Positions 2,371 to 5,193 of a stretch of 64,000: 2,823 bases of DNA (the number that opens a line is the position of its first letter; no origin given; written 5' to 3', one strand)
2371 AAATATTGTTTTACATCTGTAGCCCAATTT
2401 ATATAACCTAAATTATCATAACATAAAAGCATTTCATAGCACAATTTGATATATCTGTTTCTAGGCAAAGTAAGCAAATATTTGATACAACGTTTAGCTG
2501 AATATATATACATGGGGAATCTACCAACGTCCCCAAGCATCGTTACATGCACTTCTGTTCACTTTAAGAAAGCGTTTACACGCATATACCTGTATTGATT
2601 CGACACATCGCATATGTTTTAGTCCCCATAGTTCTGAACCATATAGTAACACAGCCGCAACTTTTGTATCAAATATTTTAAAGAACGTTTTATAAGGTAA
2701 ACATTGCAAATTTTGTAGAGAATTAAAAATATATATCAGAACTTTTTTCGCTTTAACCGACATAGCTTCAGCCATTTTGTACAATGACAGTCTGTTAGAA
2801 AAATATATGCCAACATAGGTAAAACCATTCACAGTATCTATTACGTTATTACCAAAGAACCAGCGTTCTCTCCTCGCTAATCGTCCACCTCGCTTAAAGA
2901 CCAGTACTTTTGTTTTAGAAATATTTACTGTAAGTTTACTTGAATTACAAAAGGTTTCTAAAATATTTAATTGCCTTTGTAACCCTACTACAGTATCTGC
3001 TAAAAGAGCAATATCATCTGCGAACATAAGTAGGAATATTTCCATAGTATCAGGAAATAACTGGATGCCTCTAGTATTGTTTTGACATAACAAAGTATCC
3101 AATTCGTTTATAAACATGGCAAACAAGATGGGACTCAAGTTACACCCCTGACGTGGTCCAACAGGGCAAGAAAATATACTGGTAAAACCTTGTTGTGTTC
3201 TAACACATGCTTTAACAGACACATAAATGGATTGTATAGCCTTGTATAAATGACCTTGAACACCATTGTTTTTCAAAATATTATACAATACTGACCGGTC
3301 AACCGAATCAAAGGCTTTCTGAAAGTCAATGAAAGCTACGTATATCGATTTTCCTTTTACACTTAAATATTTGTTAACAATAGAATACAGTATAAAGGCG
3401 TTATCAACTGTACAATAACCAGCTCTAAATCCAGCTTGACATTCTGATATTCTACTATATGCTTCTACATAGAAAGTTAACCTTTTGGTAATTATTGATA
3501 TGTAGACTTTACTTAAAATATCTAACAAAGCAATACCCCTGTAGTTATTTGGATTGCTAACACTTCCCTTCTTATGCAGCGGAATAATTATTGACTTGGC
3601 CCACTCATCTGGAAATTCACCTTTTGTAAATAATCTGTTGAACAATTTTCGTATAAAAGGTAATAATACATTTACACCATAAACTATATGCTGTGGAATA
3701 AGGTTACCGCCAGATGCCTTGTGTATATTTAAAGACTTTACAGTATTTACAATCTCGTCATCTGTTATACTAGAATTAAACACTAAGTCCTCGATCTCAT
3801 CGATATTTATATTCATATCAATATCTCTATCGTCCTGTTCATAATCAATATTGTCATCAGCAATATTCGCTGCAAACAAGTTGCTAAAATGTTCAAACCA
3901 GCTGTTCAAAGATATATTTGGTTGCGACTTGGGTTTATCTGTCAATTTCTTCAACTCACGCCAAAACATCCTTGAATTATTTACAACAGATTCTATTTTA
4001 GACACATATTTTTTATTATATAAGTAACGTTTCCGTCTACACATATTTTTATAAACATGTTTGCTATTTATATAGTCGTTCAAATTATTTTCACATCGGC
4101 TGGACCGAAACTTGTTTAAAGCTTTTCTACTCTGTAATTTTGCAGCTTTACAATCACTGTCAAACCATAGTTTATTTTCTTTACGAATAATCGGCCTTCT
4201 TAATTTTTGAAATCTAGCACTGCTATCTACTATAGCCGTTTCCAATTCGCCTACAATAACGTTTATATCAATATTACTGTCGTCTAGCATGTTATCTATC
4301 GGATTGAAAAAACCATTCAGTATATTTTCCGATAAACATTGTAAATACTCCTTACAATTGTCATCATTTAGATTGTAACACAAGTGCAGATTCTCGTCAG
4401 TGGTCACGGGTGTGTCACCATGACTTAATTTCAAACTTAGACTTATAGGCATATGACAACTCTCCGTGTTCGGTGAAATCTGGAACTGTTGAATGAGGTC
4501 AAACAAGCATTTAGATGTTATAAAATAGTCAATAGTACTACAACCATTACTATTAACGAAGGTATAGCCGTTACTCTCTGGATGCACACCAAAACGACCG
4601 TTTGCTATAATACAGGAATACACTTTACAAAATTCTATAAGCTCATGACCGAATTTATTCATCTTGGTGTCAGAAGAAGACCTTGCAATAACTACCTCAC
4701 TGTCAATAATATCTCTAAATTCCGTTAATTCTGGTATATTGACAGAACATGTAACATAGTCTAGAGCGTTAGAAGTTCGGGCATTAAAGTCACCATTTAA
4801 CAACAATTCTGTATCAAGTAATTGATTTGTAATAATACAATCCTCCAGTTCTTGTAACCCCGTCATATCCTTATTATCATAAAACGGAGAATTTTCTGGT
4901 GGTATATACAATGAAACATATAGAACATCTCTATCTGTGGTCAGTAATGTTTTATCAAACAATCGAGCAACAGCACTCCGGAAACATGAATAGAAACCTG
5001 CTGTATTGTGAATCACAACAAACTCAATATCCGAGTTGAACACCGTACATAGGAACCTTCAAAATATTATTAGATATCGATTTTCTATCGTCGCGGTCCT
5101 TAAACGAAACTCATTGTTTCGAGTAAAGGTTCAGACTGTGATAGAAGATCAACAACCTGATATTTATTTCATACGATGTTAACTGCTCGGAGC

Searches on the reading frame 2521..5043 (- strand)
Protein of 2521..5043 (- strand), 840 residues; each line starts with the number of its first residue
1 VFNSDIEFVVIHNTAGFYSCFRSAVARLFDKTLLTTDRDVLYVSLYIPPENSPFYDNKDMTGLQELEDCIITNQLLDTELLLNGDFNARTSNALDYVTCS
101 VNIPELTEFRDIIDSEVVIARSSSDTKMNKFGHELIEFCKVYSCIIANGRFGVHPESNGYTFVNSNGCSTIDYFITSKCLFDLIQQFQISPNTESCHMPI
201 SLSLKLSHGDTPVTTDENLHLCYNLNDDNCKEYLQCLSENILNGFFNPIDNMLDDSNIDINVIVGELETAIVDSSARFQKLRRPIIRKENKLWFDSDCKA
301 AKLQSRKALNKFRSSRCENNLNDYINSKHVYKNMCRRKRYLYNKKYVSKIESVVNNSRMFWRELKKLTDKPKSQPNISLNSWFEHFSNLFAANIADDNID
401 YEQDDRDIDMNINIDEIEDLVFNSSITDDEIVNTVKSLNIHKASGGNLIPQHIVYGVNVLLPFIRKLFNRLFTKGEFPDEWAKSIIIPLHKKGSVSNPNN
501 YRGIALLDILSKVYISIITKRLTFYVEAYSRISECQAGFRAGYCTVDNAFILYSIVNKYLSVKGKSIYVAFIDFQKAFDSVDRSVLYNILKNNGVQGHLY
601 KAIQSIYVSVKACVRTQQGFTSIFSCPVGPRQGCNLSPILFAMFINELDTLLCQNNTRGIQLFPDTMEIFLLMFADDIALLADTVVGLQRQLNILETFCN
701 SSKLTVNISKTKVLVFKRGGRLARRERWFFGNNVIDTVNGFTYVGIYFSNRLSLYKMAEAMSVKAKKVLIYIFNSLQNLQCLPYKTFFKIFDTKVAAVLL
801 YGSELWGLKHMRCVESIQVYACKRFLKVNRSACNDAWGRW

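Call 12: search_protein_families(library=pfam, proteins=[window:2521-5043:-], max_evalue=0.01)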
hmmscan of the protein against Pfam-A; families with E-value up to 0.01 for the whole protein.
window:2521-5043:- (840 aa): 2 families
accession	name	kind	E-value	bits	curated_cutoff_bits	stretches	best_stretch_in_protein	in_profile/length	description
PF00078.32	RVT_1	-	1.5e-30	106.9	29.6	1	490-746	2-203/205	Reverse transcriptase (RNA-dependent DNA polymerase)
PF14529.12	Exo_endo_phos_2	-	2.3e-05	24.7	27.4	0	128-200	51-116/117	Endonuclease-reverse transcriptase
